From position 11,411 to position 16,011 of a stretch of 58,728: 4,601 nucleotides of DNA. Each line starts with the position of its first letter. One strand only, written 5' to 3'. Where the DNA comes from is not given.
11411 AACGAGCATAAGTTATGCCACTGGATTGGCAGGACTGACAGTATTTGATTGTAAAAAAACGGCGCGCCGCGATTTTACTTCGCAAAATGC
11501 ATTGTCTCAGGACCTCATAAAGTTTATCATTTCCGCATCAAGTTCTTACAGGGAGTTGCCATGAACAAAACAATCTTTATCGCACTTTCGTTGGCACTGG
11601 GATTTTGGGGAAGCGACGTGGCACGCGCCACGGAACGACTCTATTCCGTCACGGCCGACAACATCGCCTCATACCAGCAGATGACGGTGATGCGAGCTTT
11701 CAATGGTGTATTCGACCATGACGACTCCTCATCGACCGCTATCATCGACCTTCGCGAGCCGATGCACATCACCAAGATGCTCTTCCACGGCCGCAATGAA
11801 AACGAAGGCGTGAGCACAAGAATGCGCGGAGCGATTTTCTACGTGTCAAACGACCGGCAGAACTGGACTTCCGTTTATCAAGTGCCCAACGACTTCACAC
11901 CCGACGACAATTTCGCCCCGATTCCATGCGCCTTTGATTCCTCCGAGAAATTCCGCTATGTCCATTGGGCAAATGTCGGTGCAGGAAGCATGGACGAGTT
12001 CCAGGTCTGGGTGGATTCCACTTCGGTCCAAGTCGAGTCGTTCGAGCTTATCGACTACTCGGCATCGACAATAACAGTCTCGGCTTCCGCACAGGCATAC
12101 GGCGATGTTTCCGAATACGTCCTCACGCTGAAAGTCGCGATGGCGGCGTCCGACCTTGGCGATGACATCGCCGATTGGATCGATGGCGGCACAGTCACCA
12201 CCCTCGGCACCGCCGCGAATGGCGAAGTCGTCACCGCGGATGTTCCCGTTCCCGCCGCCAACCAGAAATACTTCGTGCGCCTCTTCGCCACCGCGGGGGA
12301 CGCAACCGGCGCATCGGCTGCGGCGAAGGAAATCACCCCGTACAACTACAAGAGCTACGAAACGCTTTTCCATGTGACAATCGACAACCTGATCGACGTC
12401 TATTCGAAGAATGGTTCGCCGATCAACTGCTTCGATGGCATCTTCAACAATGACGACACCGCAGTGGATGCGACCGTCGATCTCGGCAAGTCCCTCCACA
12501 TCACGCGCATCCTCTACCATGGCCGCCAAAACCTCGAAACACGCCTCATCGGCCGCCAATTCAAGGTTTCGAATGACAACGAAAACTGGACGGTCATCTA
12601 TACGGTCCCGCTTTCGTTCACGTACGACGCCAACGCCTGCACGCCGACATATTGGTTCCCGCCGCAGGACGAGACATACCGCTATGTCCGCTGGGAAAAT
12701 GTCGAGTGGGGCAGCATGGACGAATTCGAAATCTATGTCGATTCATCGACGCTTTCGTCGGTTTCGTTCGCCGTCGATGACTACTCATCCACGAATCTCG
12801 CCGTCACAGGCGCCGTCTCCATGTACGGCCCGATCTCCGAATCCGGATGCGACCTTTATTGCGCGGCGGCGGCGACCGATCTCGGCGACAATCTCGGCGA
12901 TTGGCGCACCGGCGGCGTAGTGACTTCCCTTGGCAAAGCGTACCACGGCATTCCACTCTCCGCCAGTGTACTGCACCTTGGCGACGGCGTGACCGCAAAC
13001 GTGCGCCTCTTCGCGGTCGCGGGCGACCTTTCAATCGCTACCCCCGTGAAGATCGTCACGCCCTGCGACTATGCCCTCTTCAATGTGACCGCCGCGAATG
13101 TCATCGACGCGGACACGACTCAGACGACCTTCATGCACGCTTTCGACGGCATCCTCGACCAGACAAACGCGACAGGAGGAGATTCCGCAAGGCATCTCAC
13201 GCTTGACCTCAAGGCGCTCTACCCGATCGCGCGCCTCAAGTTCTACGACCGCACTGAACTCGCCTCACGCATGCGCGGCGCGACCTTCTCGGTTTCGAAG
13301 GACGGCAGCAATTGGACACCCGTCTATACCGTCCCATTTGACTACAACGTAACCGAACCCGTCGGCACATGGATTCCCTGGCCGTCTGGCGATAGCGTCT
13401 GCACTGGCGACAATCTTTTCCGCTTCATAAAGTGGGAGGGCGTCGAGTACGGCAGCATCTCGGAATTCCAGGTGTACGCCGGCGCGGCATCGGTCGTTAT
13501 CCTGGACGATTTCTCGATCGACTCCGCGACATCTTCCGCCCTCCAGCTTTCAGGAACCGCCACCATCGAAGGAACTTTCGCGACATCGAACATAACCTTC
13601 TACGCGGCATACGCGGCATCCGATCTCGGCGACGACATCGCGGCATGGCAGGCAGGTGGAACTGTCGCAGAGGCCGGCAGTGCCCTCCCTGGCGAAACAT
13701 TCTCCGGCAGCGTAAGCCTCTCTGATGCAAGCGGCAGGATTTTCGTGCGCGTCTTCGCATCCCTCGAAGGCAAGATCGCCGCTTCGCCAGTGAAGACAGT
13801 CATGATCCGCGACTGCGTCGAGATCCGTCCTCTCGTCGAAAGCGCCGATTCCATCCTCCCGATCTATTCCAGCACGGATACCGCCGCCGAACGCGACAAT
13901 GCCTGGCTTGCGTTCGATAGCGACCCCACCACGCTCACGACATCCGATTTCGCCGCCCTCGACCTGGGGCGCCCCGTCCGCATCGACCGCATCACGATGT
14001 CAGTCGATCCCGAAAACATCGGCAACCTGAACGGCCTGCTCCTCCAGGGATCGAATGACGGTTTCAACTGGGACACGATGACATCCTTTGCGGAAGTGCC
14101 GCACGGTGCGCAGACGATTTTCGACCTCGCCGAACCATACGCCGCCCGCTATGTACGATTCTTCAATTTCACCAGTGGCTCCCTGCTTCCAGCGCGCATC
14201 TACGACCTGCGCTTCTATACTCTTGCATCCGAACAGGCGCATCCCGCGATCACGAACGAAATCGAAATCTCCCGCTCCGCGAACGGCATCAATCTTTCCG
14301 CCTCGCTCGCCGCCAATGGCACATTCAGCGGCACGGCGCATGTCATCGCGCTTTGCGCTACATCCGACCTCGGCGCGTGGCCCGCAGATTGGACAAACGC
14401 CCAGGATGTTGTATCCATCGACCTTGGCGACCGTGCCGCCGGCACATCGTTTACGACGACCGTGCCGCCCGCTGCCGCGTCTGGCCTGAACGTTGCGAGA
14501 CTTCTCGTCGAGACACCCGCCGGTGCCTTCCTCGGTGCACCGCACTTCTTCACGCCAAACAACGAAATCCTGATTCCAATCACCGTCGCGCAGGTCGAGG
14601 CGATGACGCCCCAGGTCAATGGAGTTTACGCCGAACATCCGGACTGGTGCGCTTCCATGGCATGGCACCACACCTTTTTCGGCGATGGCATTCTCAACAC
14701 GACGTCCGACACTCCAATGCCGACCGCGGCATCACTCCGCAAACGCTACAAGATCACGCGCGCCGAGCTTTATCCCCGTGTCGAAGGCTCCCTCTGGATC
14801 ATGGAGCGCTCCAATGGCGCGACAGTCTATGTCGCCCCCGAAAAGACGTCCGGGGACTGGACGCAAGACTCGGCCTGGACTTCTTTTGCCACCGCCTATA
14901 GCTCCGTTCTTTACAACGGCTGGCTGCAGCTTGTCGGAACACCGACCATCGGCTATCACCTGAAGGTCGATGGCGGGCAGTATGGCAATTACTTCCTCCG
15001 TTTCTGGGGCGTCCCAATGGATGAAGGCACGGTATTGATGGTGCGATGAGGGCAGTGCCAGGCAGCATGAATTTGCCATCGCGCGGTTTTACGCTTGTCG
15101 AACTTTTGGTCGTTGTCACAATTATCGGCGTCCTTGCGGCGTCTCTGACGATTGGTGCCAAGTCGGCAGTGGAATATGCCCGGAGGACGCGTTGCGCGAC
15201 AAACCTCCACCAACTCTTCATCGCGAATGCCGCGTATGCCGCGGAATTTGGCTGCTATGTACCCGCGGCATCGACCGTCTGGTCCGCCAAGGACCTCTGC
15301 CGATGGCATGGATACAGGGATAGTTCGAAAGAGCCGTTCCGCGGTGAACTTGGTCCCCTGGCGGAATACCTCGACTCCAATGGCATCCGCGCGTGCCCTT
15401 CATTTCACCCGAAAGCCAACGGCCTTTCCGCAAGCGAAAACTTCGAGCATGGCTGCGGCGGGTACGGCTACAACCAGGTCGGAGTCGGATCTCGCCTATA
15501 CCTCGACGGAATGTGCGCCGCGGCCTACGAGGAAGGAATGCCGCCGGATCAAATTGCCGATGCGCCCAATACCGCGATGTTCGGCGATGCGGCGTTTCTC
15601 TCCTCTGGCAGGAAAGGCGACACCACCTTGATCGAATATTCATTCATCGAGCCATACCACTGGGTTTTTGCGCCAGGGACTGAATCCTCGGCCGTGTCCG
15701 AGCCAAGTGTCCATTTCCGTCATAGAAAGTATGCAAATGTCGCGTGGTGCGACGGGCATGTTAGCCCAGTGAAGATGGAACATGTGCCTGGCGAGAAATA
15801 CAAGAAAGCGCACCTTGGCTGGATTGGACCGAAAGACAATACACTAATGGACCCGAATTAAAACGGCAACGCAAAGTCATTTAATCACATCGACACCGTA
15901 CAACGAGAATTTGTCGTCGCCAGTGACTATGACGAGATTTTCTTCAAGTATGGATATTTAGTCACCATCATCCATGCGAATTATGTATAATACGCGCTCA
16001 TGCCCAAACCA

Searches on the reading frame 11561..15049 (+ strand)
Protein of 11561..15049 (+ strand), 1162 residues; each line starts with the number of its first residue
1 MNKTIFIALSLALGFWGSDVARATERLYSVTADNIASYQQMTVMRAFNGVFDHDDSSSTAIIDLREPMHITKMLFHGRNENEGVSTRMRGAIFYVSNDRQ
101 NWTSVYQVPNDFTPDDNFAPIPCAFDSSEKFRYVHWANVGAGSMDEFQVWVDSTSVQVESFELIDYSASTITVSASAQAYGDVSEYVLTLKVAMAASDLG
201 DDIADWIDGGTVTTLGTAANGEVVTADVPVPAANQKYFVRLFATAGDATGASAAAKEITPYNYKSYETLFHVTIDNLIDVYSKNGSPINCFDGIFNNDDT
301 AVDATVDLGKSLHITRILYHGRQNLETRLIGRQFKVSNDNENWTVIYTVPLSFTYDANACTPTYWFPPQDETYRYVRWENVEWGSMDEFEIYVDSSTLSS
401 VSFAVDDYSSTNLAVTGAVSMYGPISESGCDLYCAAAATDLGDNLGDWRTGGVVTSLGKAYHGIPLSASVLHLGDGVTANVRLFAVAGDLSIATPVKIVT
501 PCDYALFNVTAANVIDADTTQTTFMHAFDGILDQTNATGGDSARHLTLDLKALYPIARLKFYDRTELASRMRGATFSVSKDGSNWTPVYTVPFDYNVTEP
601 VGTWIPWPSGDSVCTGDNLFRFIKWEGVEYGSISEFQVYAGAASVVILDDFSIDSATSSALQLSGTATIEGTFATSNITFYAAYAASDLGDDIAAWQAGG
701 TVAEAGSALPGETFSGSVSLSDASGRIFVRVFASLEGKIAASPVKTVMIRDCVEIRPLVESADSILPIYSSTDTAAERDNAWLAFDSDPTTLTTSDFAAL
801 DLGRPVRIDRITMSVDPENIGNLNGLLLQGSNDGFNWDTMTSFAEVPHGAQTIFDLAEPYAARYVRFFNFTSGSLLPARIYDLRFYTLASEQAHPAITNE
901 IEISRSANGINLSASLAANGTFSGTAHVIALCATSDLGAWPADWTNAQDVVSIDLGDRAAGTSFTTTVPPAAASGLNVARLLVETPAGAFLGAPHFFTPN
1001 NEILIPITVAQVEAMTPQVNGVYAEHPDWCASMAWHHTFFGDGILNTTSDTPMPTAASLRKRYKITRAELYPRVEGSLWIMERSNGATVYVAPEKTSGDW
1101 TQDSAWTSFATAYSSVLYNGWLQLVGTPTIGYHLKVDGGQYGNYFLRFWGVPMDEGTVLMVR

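Call 67: search_protein_families(library=pfam, proteins=[window:11561-15049:+], max_evalue=0.0001)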
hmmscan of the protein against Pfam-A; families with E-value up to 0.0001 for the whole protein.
window:11561-15049:+ (1162 aa): 2 families
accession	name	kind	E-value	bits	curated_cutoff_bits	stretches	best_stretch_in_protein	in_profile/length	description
PF00754.31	F5_F8_type_C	-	9.9e-33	113.4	28.2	4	297-385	31-117/127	F5/8 type C domain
PF22633.2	F5_F8_type_C_2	-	5.4e-31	107.5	27.8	2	794-867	18-91/91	NedA-like, galactose-binding domain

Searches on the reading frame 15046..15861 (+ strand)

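Call 67: search_protein_families(library=pfam, proteins=[window:15046-15861:+], max_evalue=0.0001)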
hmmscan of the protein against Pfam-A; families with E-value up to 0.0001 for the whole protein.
window:15046-15861:+ (271 aa): 2 families
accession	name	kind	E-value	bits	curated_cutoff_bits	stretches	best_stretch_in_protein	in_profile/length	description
PF07963.17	N_methyl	-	5.2e-08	32.6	21.2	1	12-34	4-26/27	Prokaryotic N-terminal methylation motif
PF07596.16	SBP_bac_10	-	8.4e-05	23.2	23.3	0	40-75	2-36/268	Protein of unknown function (DUF1559)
